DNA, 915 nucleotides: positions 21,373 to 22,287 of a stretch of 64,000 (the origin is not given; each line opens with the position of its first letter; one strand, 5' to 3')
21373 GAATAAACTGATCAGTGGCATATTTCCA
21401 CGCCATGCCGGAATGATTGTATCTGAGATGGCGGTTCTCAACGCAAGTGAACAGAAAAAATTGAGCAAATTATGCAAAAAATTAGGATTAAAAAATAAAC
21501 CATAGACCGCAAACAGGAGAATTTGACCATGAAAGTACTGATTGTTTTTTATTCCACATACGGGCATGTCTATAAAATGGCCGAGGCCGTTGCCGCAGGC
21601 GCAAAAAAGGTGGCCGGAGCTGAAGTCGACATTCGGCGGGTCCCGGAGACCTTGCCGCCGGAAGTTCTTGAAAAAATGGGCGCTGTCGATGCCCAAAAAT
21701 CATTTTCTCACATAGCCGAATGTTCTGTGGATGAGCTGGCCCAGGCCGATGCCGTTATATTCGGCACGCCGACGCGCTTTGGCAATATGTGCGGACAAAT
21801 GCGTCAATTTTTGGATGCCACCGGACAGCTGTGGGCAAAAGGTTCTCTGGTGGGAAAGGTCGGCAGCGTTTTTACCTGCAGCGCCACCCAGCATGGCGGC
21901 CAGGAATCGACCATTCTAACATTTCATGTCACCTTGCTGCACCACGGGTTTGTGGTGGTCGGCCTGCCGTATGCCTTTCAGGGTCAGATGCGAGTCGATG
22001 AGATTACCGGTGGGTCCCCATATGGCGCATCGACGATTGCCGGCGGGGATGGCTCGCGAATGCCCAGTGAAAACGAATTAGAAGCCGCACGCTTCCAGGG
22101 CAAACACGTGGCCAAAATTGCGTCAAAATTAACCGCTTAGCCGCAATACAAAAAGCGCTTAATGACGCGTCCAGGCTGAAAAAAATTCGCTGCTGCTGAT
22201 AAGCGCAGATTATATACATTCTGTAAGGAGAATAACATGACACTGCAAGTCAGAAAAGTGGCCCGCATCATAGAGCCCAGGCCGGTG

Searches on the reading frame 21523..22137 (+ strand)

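Call 71: search_protein_families(library=ncbifam, max_evalue=0.00001, proteins=[window:21523-22137:+])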
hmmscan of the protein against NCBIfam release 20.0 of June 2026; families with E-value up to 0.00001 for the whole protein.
seq(205 aa): 4 families
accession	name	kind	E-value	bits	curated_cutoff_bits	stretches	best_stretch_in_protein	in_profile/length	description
NF002999.0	PRK03767.1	equivalog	1.4e-100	335.1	141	1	3-204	2-199/200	NAD(P)H:quinone oxidoreductase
TIGR01755.1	flav_wrbA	equivalog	2.9e-96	321.2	132.5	1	4-203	2-197/197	NAD(P)H:quinone oxidoreductase type IV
NF004050.0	PRK05569.1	subfamily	4.7e-08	33.5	136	0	4-50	3-48/141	flavodoxin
TIGR01753.1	flav_short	equivalog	8.8e-08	32.8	123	0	5-48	1-43/140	flavodoxin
